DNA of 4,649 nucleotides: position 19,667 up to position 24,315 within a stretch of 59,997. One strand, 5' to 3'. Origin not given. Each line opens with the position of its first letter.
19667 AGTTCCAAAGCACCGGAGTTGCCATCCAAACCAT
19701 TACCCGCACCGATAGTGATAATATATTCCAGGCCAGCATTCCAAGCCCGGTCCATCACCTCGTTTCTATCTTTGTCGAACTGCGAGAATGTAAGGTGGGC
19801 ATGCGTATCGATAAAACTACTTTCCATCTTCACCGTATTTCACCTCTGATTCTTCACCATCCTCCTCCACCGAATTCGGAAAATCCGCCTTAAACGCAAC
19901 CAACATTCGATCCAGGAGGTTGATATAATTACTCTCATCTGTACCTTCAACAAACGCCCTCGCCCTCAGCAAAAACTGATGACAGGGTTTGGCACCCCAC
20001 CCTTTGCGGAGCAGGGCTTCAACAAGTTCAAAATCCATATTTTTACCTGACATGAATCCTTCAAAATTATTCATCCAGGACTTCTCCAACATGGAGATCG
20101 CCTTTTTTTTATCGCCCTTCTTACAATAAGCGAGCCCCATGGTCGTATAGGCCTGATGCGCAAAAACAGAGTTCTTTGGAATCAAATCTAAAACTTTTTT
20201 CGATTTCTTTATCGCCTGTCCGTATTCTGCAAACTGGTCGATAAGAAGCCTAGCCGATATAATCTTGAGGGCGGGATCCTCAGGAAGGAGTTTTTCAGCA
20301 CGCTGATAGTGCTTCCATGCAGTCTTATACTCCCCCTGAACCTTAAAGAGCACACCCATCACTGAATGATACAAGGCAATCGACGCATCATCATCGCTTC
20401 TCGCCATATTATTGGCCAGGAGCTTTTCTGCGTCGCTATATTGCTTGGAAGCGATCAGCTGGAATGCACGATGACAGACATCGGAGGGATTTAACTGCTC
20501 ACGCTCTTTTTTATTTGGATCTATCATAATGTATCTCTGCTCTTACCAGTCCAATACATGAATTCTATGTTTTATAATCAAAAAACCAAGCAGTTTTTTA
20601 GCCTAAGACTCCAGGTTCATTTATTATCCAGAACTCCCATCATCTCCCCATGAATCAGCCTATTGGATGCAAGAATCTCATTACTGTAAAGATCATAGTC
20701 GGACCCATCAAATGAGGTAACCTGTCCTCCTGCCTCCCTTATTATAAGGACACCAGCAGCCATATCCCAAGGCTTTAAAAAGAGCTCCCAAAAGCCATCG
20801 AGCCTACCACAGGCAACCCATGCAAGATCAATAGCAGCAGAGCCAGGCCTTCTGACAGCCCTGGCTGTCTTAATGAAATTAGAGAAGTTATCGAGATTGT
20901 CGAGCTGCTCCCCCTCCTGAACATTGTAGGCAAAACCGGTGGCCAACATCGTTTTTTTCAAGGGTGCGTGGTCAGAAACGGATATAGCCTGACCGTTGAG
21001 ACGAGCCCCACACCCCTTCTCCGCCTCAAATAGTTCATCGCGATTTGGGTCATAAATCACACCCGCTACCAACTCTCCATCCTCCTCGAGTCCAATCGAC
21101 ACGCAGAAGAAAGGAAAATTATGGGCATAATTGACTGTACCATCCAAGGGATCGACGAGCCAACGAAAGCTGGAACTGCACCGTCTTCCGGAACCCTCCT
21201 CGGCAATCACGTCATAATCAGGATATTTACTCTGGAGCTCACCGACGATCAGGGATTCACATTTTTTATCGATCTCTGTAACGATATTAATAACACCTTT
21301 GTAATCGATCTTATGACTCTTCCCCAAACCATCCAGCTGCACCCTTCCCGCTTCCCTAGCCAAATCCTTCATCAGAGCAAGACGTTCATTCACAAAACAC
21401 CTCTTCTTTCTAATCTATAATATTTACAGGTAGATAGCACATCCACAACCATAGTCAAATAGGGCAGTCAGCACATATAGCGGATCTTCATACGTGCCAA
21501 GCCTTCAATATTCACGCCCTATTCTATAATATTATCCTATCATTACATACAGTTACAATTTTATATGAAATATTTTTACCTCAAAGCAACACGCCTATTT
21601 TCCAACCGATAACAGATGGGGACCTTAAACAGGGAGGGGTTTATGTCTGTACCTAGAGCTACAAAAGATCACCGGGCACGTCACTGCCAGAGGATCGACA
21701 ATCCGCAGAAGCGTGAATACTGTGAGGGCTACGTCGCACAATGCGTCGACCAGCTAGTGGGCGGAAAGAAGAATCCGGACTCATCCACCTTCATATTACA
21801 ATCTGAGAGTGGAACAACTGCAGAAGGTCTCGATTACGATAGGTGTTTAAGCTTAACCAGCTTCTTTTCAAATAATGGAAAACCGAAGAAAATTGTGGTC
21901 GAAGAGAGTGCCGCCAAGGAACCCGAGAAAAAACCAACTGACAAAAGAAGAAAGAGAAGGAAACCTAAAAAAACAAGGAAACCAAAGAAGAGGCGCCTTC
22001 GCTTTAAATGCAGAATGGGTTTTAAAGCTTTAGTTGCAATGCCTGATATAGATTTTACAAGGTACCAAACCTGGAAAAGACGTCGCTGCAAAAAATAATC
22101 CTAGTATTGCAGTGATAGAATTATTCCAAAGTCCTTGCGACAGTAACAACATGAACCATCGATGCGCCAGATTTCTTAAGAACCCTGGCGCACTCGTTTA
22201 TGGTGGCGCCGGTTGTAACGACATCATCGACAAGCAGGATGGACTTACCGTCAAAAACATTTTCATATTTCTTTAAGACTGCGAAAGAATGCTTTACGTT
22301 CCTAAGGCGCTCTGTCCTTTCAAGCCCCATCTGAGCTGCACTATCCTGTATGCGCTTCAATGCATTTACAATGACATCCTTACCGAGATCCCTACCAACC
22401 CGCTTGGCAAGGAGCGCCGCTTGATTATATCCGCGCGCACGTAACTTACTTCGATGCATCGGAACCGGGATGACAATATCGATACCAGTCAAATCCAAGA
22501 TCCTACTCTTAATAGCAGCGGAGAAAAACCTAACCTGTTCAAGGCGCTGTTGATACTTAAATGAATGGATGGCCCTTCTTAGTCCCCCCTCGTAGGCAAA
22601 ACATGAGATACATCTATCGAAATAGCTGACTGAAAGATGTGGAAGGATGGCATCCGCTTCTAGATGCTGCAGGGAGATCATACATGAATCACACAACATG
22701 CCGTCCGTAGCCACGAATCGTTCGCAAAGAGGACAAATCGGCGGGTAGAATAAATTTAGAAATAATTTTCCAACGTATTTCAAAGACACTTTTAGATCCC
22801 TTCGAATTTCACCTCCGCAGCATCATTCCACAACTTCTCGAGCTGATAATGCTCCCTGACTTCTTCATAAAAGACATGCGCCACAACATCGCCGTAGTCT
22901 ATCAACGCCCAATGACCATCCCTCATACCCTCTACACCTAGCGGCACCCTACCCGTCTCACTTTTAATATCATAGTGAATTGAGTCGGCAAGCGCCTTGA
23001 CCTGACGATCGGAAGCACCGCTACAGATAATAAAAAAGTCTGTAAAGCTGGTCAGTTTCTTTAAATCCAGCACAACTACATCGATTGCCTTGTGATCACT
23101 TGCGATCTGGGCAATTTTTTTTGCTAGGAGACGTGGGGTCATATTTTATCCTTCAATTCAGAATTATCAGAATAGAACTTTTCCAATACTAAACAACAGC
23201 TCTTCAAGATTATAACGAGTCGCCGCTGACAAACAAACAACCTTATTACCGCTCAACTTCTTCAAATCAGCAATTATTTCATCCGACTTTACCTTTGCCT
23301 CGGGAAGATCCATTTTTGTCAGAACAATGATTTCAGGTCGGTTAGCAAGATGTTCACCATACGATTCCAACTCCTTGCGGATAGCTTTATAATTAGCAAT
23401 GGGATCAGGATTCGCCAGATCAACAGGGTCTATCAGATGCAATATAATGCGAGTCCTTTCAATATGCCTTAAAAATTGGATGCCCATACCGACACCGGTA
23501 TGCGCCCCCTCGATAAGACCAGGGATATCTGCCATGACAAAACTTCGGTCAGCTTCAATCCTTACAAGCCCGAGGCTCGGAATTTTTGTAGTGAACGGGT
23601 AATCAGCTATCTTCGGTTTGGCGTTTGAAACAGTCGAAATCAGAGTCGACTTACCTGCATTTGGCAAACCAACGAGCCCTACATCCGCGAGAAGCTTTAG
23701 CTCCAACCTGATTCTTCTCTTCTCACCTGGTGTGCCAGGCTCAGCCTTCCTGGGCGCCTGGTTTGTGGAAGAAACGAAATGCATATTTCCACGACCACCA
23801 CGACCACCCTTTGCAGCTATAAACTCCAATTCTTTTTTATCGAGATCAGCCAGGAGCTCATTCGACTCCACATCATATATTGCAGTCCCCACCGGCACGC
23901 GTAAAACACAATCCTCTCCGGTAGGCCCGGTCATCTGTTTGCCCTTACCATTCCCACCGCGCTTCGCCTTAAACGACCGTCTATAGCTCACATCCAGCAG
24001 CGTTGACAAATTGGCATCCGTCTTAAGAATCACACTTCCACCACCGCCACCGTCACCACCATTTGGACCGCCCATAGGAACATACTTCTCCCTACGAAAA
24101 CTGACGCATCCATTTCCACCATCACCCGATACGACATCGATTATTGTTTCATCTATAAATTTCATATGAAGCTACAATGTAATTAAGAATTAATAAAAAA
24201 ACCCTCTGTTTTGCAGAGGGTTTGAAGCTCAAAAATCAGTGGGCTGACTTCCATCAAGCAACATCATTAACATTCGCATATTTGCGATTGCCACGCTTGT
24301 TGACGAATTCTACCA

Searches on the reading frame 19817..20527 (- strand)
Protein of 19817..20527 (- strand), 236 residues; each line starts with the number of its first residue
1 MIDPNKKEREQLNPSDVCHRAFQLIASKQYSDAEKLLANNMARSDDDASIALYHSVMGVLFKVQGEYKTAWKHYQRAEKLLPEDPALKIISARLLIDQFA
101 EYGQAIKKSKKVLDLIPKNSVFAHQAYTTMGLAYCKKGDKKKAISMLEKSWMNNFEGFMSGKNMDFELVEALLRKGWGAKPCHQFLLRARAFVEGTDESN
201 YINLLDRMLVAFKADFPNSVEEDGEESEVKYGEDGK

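Call 19: search_protein_families(library=pfam, proteins=[window:19817-20527:-])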
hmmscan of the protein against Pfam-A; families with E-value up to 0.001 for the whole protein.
window:19817-20527:- (236 aa): 10 families
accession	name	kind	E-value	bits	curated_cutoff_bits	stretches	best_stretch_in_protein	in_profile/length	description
PF00515.34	TPR_1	-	3.1e-07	30.4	27.8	0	54-84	4-34/34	Tetratricopeptide repeat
PF07719.23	TPR_2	-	3.9e-07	30.1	27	0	125-149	2-26/34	Tetratricopeptide repeat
PF13424.12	TPR_12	-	3.4e-06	27.6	30.1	0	20-81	9-75/77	Tetratricopeptide repeat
PF14559.12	TPR_19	-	4.6e-06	27.3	25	0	64-105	4-44/68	Tetratricopeptide repeat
PF23914.1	TPR_CcmH_CycH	-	1.5e-05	25.3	42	0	57-148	56-145/158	Cytochrome c-type biogenesis protein H TPR domain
PF13428.12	TPR_14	-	2.3e-05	25.1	23.5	0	60-93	10-43/44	Tetratricopeptide repeat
PF17874.7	TPR_MalT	-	3.5e-05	23.7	45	0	100-148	15-64/336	MalT-like TPR region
PF12895.13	ANAPC3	-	4.9e-05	24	27.2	0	28-107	3-77/82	Anaphase-promoting complex, cyclosome, subunit 3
PF13176.12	TPR_7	-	0.00053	20.3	27.9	0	130-149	5-24/36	Tetratricopeptide repeat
PF13414.12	TPR_11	-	0.0006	19.9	26.8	0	64-86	7-29/42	TPR repeat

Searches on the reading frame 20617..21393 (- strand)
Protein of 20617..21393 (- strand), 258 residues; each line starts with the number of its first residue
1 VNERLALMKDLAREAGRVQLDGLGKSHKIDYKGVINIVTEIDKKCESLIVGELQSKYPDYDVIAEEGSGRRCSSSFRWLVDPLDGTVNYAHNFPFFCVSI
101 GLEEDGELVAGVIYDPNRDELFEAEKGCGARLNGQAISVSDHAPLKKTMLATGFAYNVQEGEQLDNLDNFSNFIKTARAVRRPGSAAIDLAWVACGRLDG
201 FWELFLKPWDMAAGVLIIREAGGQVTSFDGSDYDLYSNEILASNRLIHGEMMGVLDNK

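Call 19: search_protein_families(library=pfam, proteins=[window:20617-21393:-])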
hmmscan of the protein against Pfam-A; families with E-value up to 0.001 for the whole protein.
window:20617-21393:- (258 aa): 1 family
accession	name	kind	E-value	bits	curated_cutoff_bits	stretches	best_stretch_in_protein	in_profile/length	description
PF00459.30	Inositol_P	-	9.1e-67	225.8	27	1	6-249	7-260/271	Inositol monophosphatase family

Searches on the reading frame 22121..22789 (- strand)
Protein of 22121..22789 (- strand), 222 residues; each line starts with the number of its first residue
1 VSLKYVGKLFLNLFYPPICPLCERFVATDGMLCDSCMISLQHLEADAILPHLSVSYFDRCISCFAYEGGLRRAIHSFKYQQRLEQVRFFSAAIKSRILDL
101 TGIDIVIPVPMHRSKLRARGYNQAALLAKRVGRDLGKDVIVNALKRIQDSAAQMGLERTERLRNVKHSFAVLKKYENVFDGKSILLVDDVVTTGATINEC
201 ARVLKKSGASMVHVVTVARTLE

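Call 9: search_protein_families(library=pfam, proteins=[window:22121-22789:-])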
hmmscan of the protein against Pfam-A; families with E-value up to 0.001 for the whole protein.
window:22121-22789:- (222 aa): 3 families
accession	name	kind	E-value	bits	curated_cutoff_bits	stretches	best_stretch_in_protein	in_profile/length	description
PF00156.33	Pribosyltran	-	1.6e-09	37.7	26.3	1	140-219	57-125/158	Phosphoribosyl transferase domain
PF18912.6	DZR_2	-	2.9e-07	30.7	27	1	10-44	1-35/56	Double zinc ribbon domain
PF14681.12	UPRTase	-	0.00028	20.8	27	1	154-217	96-156/206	Uracil phosphoribosyltransferase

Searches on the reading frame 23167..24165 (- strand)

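Call 9: search_protein_families(library=pfam, proteins=[window:23167-24165:-])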
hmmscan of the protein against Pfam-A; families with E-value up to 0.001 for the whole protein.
window:23167-24165:- (332 aa): 4 families
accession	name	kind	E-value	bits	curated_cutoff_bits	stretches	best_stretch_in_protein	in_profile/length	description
PF01018.28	GTP1_OBG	-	3e-62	209.3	27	1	4-158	1-155/155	GTP1/OBG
PF01926.29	MMR_HSR1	-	2.5e-25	89.2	21.9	1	161-284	1-113/113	50S ribosome-binding GTPase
PF02421.24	FeoB_N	-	9.1e-09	35.5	27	1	162-217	3-57/156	Ferrous iron transport protein B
PF19993.5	DO-GTPase2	-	0.00045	20.4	27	0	234-306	116-193/226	Double-GTPase 2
